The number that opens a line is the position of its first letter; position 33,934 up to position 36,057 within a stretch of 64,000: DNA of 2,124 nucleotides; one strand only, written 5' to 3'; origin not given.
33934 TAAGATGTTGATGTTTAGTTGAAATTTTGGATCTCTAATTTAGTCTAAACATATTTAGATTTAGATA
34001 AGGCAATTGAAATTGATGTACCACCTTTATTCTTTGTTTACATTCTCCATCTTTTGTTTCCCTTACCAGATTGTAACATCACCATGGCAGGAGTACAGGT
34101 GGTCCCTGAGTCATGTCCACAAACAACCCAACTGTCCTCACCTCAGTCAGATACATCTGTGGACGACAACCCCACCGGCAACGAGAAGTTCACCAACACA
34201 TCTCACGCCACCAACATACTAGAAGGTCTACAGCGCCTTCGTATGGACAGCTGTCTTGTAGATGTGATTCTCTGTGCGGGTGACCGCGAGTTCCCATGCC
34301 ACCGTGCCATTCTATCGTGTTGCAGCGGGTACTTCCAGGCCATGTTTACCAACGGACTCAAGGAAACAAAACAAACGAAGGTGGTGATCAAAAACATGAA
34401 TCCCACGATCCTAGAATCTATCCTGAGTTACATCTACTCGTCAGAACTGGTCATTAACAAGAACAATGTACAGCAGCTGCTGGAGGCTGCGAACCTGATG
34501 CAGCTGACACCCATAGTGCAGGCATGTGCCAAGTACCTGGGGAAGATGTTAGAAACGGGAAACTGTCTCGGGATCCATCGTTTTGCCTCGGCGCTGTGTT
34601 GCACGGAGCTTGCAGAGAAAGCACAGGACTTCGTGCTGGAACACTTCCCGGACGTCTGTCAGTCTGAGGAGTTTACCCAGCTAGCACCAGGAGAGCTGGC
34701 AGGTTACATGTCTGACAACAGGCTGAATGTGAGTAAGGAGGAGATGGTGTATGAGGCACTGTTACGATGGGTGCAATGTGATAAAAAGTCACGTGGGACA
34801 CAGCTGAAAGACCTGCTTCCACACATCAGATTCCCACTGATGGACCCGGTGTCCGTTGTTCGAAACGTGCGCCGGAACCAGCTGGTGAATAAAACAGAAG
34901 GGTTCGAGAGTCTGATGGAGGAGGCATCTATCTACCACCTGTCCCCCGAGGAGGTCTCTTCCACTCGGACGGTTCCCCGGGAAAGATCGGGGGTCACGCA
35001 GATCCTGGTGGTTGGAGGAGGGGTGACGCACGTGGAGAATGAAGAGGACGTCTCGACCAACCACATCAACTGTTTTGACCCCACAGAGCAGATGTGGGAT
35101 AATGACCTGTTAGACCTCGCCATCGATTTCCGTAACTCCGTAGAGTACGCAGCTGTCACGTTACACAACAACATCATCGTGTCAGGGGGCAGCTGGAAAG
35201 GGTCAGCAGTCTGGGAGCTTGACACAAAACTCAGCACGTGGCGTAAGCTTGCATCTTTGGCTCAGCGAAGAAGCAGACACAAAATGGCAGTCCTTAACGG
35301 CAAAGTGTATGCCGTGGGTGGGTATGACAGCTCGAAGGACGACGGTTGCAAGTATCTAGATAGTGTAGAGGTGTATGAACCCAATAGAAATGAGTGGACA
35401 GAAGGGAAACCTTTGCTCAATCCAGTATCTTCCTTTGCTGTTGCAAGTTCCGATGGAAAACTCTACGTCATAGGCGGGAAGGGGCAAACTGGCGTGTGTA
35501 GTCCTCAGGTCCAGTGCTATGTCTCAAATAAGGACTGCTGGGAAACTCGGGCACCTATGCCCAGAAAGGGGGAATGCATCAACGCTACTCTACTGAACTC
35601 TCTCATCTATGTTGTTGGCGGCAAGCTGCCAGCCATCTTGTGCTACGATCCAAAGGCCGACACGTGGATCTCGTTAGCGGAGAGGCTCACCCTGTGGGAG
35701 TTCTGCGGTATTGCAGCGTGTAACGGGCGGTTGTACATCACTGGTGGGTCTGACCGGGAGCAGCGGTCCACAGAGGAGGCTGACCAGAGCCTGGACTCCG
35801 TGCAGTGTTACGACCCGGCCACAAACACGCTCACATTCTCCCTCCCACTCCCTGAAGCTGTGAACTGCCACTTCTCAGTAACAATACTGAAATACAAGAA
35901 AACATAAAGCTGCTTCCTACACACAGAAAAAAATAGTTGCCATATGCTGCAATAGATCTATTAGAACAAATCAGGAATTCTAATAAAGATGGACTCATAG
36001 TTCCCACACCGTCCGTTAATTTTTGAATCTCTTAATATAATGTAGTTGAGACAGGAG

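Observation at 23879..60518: Family of Mutator-like MITEs sharing a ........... terminal core and 9-bp target-site duplications (four copies)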

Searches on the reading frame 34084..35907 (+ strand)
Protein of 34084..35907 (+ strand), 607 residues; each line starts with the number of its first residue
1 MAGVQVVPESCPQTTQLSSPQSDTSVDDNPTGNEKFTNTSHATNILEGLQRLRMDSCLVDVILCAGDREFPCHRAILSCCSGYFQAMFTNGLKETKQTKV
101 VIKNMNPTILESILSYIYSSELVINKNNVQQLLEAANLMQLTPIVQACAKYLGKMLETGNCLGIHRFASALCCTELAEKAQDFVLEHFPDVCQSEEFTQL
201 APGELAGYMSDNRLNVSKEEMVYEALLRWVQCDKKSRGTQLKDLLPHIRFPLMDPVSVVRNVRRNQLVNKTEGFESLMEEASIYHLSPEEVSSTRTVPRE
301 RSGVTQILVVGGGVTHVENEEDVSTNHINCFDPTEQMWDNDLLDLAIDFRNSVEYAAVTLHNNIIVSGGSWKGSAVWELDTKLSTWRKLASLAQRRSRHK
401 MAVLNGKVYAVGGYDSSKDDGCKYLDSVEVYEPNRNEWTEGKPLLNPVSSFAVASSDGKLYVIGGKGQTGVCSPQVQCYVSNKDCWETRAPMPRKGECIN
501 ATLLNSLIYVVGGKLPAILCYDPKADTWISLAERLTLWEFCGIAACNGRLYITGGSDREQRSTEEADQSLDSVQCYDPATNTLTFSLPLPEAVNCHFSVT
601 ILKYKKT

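Call 13: find_encoding_contigs(protein=window:34084-35907:+, flank=10000, max_places=10)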
Protein window:34084-35907:+ (607 aa): no gene with exactly this product is on record in the collection.

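Call 14: find_homologous_proteins(query=window:34084-35904:+, max_evalue=1e-50)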
Query window:34084-35904:+ (607 aa): 345 proteins with E <= 1e-50 among 8000 candidates; the best 120 are listed.
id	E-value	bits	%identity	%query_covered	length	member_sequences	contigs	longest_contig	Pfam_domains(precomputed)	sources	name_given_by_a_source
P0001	0.0e+0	1304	92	100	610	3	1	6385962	PF24996.1,PF07646.22,PF13964.13,PF24681.2,PF07707.22,PF00651.38,PF13415.13,PF24981.2,PF01344.32,PF25210.2,PF21536.5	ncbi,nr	ncbi:Kelch-like protein 24 [Branchiostoma belcheri]|nr:Kelch-like protein 24 [Branchiostoma belcheri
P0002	1.9e-129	451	41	95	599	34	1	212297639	PF07646.22,PF13418.13,PF24681.2,PF13415.13,PF24981.2,PF01344.32,PF25210.2,PF21536.5,PF24996.1,PF13964.13,PF07707.22,PF00651.38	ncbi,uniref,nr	ncbi:kelch-like protein 24a [Hypanus sabinus]|uniref:kelch-like protein 24a n=1 Tax=Hypanus sabinus 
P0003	1.1e-127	445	40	93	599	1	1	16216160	PF07646.22,PF13418.13,PF24681.2,PF13415.13,PF24981.2,PF01344.32,PF25210.2,PF21536.5,PF24996.1,PF13964.13,PF07707.22,PF00651.38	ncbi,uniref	ncbi:kelch-like protein 24a [Brachyhypopomus gauderio]|uniref:kelch-like protein 24a n=1 Tax=Brachyh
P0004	3.8e-126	440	40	94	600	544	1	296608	PF24996.1,PF07646.22,PF13418.13,PF13964.13,PF24681.2,PF07707.22,PF00651.38,PF13415.13,PF24981.2,PF01344.32,PF25210.2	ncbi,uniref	ncbi:kelch-like protein 24a [Centroberyx affinis]|uniref:kelch-like protein 24a n=1 Tax=Centroberyx 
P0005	2.4e-125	437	40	94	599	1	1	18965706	PF07646.22,PF13418.13,PF24681.2,PF13415.13,PF24981.2,PF01344.32,PF25210.2,PF21536.5,PF24996.1,PF13964.13,PF07707.22,PF00651.38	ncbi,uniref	ncbi:kelch-like protein 24a [Trichomycterus rosablanca]|uniref:kelch-like protein 24a n=1 Tax=Tricho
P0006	2.5e-124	434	40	94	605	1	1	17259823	PF24996.1,PF07646.22,PF13418.13,PF13964.13,PF24681.2,PF07707.22,PF00651.38,PF13415.13,PF24981.2,PF01344.32,PF25210.2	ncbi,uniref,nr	ncbi:kelch-like protein 24a [Betta splendens]|uniref:Kelch-like protein 24a n=1 Tax=Betta splendens 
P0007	9.9e-124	432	39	100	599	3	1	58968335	PF07646.22,PF13418.13,PF24681.2,PF13415.13,PF24981.2,PF01344.32,PF25210.2,PF21536.5,PF24996.1,PF13964.13,PF07707.22,PF00651.38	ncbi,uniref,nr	ncbi:kelch-like protein 24a [Astyanax mexicanus]|uniref:kelch-like protein 24a n=1 Tax=Astyanax mexi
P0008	1.5e-123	431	39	94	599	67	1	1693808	PF24996.1,PF07646.22,PF13418.13,PF13964.13,PF24681.2,PF07707.22,PF00651.38,PF13415.13,PF24981.2,PF01344.32,PF25210.2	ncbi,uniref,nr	ncbi:kelch-like protein 24 [Sinocyclocheilus rhinocerous]|uniref:Kelch-like protein 24 n=1 Tax=Sinoc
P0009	2.3e-123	431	40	94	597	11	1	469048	PF24996.1,PF07646.22,PF13418.13,PF13964.13,PF24681.2,PF07707.22,PF00651.38,PF13415.13,PF24981.2,PF01344.32,PF25210.2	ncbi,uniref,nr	ncbi:PREDICTED: kelch-like protein 24 [Poecilia mexicana]|uniref:BTB domain-containing protein n=1 T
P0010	9.2e-122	426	40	94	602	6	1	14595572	PF07646.22,PF13418.13,PF24681.2,PF13415.13,PF24981.2,PF01344.32,PF25210.2,PF21536.5,PF24996.1,PF13964.13,PF07707.22,PF00651.38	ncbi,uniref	ncbi:kelch-like protein 24 isoform X1 [Petromyzon marinus]|uniref:kelch-like protein 24 isoform X1 n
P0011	4.5e-120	420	39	92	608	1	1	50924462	PF07646.22,PF13418.13,PF24681.2,PF13415.13,PF24981.2,PF01344.32,PF25210.2,PF21536.5,PF24996.1,PF13964.13,PF07707.22,PF00651.38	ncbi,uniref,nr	ncbi:kelch-like protein 6 [Cololabis saira]|uniref:kelch-like protein 6 n=1 Tax=Cololabis saira TaxI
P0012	1.2e-119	419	39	92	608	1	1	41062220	PF07646.22,PF13418.13,PF24681.2,PF13415.13,PF24981.2,PF01344.32,PF25210.2,PF21536.5,PF24996.1,PF13964.13,PF07707.22,PF00651.38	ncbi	ncbi:kelch-like protein 6 [Diretmus argenteus]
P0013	2.0e-119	418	39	94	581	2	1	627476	PF07646.22,PF13418.13,PF24681.2,PF13415.13,PF24981.2,PF01344.32,PF25210.2,PF21536.5,PF24996.1,PF13964.13,PF07707.22,PF00651.38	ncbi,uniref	ncbi:hypothetical protein U0070_011533 [Myodes glareolus]|uniref:BTB domain-containing protein n=1 T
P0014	7.8e-118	413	39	92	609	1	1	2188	PF07646.22,PF13418.13,PF24681.2,PF13415.13,PF24981.2,PF01344.32,PF25210.2,PF21536.5,PF24996.1,PF13964.13,PF07707.22,PF00651.38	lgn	-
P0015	7.9e-118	413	39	92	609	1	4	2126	PF07646.22,PF13418.13,PF24681.2,PF13415.13,PF24981.2,PF01344.32,PF25210.2,PF21536.5,PF24996.1,PF13964.13,PF07707.22,PF00651.38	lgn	-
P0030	5.2e-112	393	38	90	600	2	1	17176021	PF07646.22,PF13418.13,PF24681.2,PF03478.25,PF13415.13,PF24981.2,PF01344.32,PF25210.2,PF24996.1,PF13964.13,PF07707.22,PF00651.38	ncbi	ncbi:kelch-like protein 24 [Branchiostoma floridae x Branchiostoma belcheri]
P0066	1.3e-94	336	36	93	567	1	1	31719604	PF07646.22,PF13418.13,PF24681.2,PF13415.13,PF24981.2,PF01344.32,PF25210.2,PF21536.5,PF24996.1,PF13964.13,PF07707.22,PF00651.38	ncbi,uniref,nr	ncbi:KLHL24 [Branchiostoma lanceolatum]|uniref:KLHL24 protein n=1 Tax=Branchiostoma lanceolatum TaxI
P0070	8.3e-92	327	37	94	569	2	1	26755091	PF07646.22,PF13418.13,PF24681.2,PF13415.13,PF24981.2,PF01344.32,PF25210.2,PF21536.5,PF24996.1,PF13964.13,PF07707.22,PF00651.38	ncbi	ncbi:kelch-like protein 24 [Branchiostoma floridae x Branchiostoma japonicum]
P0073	2.3e-90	322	36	94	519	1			PF07646.22,PF13418.13,PF24681.2,PF13415.13,PF24981.2,PF01344.32,PF25210.2,PF21536.5,PF24996.1,PF13964.13,PF07707.22,PF00651.38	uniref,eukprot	uniref:BTB domain-containing protein n=1 Tax=Branchiostoma floridae TaxID=7739 RepID=C3ZBQ3_BRAFL|eu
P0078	2.6e-87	312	34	93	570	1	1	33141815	PF07646.22,PF13418.13,PF24681.2,PF13415.13,PF24981.2,PF01344.32,PF25210.2,PF21536.5,PF24996.1,PF13964.13,PF13854.13,PF07707.22,PF00651.38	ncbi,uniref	ncbi:kelch-like protein 24 [Branchiostoma lanceolatum]|uniref:kelch-like protein 24 n=1 Tax=Branchio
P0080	9.7e-87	310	34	94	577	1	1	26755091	PF07646.22,PF13418.13,PF24681.2,PF13415.13,PF24981.2,PF01344.32,PF25210.2,PF21536.5,PF24996.1,PF13964.13,PF07707.22,PF00651.38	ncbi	ncbi:kelch-like protein 24 [Branchiostoma floridae x Branchiostoma japonicum]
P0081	2.8e-86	308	34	94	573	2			PF07646.22,PF13418.13,PF24681.2,PF13415.13,PF24981.2,PF01344.32,PF25210.2,PF21536.5,PF24996.1,PF13964.13,PF07707.22,PF00651.38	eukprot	eukprot:XP_002594278.1 hypothetical protein BRAFLDRAFT_65132 [Branchiostoma floridae]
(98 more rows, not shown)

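Call 16: find_encoding_contigs(protein=P0001, flank=10000, max_places=10)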
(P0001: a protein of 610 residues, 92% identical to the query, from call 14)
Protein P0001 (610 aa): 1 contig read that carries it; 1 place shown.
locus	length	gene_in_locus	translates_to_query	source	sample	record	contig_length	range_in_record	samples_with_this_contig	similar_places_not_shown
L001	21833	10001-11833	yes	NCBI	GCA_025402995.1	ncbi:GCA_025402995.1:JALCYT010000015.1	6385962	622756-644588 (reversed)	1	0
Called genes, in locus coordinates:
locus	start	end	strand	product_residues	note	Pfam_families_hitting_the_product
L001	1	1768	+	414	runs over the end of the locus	PF05826:Phospholip_A2_2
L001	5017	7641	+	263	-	PF03803:Scramblase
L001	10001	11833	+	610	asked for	PF00651:BTB, PF21536:BTB_KLHL33, PF07707:BACK, PF13415:Beta-prop_FBX42, PF24681:Kelch_KLHDC2_KLHL20_DRC7, PF13964:Beta-prop_Calicin, PF25210:Kelch_FKB95, PF13415:Beta-prop_FBX42, +8 more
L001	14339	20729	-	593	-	PF15477:SMAP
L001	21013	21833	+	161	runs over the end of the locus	PF10501:Ribosomal_L50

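Call 22: list_cluster_members(proteins=[P0001])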
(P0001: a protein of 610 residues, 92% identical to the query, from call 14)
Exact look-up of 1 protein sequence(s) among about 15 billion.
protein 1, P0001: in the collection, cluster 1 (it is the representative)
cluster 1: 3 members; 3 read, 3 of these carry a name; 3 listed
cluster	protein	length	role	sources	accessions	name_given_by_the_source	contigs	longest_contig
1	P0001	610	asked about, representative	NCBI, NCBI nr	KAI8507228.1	Kelch-like protein 24 [Branchiostoma belcheri]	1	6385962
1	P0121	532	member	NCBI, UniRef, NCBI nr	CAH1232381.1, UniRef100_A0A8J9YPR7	KLHL24 [Branchiostoma lanceolatum] | KLHL24 protein n=1 Tax=Branchiostoma lanceolatum TaxID=7740 RepID=A0A8J9YPR7_BRALA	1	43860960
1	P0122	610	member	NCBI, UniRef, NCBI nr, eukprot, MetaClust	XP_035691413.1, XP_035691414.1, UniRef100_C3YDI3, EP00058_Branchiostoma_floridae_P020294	kelch-like protein 24 [Branchiostoma floridae] | Kelch-like protein 24 n=1 Tax=Branchiostoma floridae TaxID=7739 RepID=C3YDI3_BRAFL | XP_002605784.1 hypothetical protein BRAFLDRAFT_121894 [Branchiostoma floridae]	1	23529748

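Call 25: find_encoding_contigs(protein=P0121, flank=10000, max_places=10)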
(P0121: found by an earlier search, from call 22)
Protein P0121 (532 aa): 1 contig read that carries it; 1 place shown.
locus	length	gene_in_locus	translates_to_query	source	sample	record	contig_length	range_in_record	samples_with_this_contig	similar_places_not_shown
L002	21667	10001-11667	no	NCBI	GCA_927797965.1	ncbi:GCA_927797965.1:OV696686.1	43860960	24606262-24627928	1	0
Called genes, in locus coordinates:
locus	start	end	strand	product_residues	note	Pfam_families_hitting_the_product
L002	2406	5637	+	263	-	PF03803:Scramblase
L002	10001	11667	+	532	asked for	PF00651:BTB, PF07707:BACK, PF13415:Beta-prop_FBX42, PF13964:Beta-prop_Calicin, PF24681:Kelch_KLHDC2_KLHL20_DRC7, PF25210:Kelch_FKB95, PF13415:Beta-prop_FBX42, PF24981:Beta-prop_ATRN-LZTR1, +8 more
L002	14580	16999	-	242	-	PF15477:SMAP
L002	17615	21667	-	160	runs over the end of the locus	-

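Call 26: find_encoding_contigs(protein=P0122, flank=10000, max_places=10)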
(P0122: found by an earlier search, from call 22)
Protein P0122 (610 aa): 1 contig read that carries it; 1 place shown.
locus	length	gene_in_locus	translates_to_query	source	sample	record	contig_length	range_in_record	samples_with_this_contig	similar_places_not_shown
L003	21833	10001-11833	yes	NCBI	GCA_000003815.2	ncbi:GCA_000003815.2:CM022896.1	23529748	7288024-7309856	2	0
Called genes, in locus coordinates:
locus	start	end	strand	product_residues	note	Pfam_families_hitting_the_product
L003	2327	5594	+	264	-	PF03803:Scramblase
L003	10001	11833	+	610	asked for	PF00651:BTB, PF21536:BTB_KLHL33, PF07707:BACK, PF24681:Kelch_KLHDC2_KLHL20_DRC7, PF13964:Beta-prop_Calicin, PF25210:Kelch_FKB95, PF13415:Beta-prop_FBX42, PF24981:Beta-prop_ATRN-LZTR1, +9 more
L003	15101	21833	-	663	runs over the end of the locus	-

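Call 34: find_encoding_contigs(protein=P0066, flank=10000, max_places=10)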
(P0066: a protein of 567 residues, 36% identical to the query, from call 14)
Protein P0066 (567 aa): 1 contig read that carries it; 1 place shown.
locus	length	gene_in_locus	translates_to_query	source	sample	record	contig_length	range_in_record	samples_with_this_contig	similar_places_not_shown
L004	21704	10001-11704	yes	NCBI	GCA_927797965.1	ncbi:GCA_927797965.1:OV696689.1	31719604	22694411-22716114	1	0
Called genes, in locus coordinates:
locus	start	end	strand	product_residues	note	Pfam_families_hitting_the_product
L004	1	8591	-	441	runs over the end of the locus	PF07724:AAA_2 (faint), PF16450:Prot_ATP_ID_OB_C, PF05673:DUF815 (weak), PF13401:AAA_22 (faint), PF20720:nSTAND3 (faint), PF00004:AAA, PF17862:AAA_lid_3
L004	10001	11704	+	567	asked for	PF00651:BTB, PF21536:BTB_KLHL33, PF07707:BACK, PF13964:Beta-prop_Calicin, PF24681:Kelch_KLHDC2_KLHL20_DRC7, PF24981:Beta-prop_ATRN-LZTR1, PF13415:Beta-prop_FBX42, PF01344:Kelch_1, +5 more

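Call 35: find_encoding_contigs(protein=P0078, flank=10000, max_places=10)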
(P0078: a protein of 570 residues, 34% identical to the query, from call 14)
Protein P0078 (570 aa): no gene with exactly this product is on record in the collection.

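Call 76: list_cluster_members(proteins=[P0030, P0070, P0080, P0081, P0073, P0078, P0066])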
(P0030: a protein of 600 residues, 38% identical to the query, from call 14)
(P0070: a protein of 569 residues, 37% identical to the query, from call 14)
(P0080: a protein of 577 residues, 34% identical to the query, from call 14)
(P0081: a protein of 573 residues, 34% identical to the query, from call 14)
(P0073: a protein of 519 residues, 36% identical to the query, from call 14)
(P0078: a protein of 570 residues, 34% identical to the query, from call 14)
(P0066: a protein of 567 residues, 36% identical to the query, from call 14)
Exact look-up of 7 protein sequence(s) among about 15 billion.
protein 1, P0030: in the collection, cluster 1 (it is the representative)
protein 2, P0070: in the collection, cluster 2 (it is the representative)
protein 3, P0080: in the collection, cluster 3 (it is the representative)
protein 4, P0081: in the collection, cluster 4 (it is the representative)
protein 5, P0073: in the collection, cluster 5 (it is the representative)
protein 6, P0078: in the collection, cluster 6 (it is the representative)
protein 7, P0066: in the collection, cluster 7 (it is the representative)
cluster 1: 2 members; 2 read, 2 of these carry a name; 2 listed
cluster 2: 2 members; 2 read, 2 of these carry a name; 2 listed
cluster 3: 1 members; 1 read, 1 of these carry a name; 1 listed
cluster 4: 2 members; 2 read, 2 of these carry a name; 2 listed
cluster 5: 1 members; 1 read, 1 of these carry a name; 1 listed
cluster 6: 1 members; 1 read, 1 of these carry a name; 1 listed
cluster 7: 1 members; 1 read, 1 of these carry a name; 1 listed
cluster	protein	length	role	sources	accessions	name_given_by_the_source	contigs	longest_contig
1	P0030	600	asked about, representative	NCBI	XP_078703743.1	kelch-like protein 24 [Branchiostoma floridae x Branchiostoma belcheri]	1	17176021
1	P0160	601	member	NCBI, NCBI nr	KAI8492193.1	Kelch-like protein 24 [Branchiostoma belcheri]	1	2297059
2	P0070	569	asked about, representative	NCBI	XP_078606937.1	kelch-like protein 24 [Branchiostoma floridae x Branchiostoma japonicum]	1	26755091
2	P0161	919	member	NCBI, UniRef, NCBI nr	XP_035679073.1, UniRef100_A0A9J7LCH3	kelch-like protein 24 [Branchiostoma floridae] | Kelch-like protein 24 n=1 Tax=Branchiostoma floridae TaxID=7739 RepID=A0A9J7LCH3_BRAFL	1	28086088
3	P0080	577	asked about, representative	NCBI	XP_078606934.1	kelch-like protein 24 [Branchiostoma floridae x Branchiostoma japonicum]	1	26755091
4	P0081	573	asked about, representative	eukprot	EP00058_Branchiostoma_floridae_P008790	XP_002594278.1 hypothetical protein BRAFLDRAFT_65132 [Branchiostoma floridae]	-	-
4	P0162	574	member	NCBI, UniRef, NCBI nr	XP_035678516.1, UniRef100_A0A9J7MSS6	kelch-like protein 24 [Branchiostoma floridae] | Kelch-like protein 24 n=2 Tax=Branchiostoma floridae TaxID=7739 RepID=A0A9J7MSS6_BRAFL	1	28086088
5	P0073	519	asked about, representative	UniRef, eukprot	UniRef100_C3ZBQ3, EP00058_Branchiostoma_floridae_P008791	BTB domain-containing protein n=1 Tax=Branchiostoma floridae TaxID=7739 RepID=C3ZBQ3_BRAFL | XP_002594279.1 hypothetical protein BRAFLDRAFT_57016 [Branchiostoma floridae]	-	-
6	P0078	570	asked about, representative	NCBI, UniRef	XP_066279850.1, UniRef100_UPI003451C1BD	kelch-like protein 24 [Branchiostoma lanceolatum] | kelch-like protein 24 n=1 Tax=Branchiostoma lanceolatum TaxID=7740 RepID=UPI003451C1BD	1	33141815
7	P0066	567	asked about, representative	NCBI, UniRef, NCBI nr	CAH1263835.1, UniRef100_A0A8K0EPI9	KLHL24 [Branchiostoma lanceolatum] | KLHL24 protein n=1 Tax=Branchiostoma lanceolatum TaxID=7740 RepID=A0A8K0EPI9_BRALA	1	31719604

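Call 77: find_encoding_contigs(protein=P0161, flank=10000, max_places=4)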
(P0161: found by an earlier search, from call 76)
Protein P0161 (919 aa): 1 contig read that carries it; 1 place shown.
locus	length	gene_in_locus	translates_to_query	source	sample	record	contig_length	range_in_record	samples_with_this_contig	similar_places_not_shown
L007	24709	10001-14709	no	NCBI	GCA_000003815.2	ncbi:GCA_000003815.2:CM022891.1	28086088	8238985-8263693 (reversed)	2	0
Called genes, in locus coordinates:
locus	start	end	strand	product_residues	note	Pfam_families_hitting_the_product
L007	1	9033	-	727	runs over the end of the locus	PF08145:BOP1NT, PF00400:WD40, PF23381:Beta-prop_IFT122_1st, PF24805:EIF3I, PF25174:Beta-prop_THOC3, PF25175:Beta-prop_WDR5, PF23381:Beta-prop_IFT122_1st, PF24814:WD40_Prp19, +17 more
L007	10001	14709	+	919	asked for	PF00651:BTB, PF21536:BTB_KLHL33, PF07707:BACK, PF00651:BTB, PF21536:BTB_KLHL33, PF07707:BACK, PF13964:Beta-prop_Calicin, PF24681:Kelch_KLHDC2_KLHL20_DRC7, +10 more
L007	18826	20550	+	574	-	PF00651:BTB, PF21536:BTB_KLHL33, PF07707:BACK, PF13964:Beta-prop_Calicin, PF24681:Kelch_KLHDC2_KLHL20_DRC7, PF13415:Beta-prop_FBX42, PF01344:Kelch_1, PF24981:Beta-prop_ATRN-LZTR1, +8 more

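Call 78: find_encoding_contigs(protein=P0160, flank=10000, max_places=4)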
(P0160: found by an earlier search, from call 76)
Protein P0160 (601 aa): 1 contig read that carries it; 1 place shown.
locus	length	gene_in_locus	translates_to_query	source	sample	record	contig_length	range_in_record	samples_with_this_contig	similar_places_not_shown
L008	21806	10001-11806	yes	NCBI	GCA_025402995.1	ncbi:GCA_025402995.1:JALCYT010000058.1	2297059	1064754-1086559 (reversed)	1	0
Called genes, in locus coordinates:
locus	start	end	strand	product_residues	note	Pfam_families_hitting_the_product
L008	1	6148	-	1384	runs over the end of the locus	PF28411:FJX1_middle, PF13517:FG-GAP_3 (faint), PF01839:FG-GAP, PF08441:Integrin_A_Ig_1, PF20805:Integrin_A_Ig_2, PF20806:Integrin_A_Ig_3 (faint)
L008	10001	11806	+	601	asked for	PF00651:BTB, PF07707:BACK, PF13964:Beta-prop_Calicin, PF25210:Kelch_FKB95, PF24996:NANM, PF24981:Beta-prop_ATRN-LZTR1, PF01344:Kelch_1, PF13415:Beta-prop_FBX42, +6 more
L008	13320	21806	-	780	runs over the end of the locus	PF00005:ABC_tran, PF13304:AAA_21 (faint), PF19055:ABC2_membrane_7, PF01061:ABC2_membrane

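Call 92: find_encoding_contigs(protein=P0080, flank=10000, max_places=4)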
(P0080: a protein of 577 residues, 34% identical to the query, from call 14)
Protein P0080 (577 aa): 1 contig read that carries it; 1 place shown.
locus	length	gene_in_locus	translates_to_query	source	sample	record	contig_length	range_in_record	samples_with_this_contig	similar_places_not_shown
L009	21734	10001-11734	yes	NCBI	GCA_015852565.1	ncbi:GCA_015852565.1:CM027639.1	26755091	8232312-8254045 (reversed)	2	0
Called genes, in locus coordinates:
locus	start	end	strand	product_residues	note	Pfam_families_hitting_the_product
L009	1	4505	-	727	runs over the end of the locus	PF08145:BOP1NT, PF00400:WD40, PF23381:Beta-prop_IFT122_1st, PF24805:EIF3I, PF25174:Beta-prop_THOC3, PF25175:Beta-prop_WDR5, PF23381:Beta-prop_IFT122_1st, PF25174:Beta-prop_THOC3, +16 more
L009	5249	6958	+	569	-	PF00651:BTB, PF21536:BTB_KLHL33, PF07707:BACK, PF13964:Beta-prop_Calicin, PF24681:Kelch_KLHDC2_KLHL20_DRC7, PF25210:Kelch_FKB95, PF24981:Beta-prop_ATRN-LZTR1, PF13415:Beta-prop_FBX42, +7 more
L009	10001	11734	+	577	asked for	PF00651:BTB, PF21536:BTB_KLHL33, PF07707:BACK, PF24681:Kelch_KLHDC2_KLHL20_DRC7, PF13964:Beta-prop_Calicin, PF25210:Kelch_FKB95, PF13415:Beta-prop_FBX42, PF01344:Kelch_1, +8 more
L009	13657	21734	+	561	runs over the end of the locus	PF00447:HSF_DNA-bind, PF06546:Vert_HS_TF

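Call 93: find_encoding_contigs(protein=P0030, flank=10000, max_places=4)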
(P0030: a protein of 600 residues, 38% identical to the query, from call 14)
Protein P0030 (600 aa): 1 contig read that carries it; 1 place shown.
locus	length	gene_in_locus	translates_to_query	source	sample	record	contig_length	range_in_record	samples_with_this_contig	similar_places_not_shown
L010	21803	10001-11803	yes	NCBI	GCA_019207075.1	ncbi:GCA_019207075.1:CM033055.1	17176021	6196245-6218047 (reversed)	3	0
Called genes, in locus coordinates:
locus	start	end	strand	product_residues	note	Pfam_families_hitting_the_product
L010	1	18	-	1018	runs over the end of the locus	PF13517:FG-GAP_3 (faint), PF01839:FG-GAP, PF08441:Integrin_A_Ig_1, PF20805:Integrin_A_Ig_2, PF20806:Integrin_A_Ig_3 (weak)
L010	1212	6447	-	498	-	PF28411:FJX1_middle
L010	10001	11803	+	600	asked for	PF00651:BTB, PF07707:BACK, PF13964:Beta-prop_Calicin, PF25210:Kelch_FKB95, PF13415:Beta-prop_FBX42, PF24681:Kelch_KLHDC2_KLHL20_DRC7, PF24996:NANM, PF24981:Beta-prop_ATRN-LZTR1, +7 more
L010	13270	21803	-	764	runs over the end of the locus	PF00005:ABC_tran, PF13304:AAA_21 (faint), PF19055:ABC2_membrane_7, PF01061:ABC2_membrane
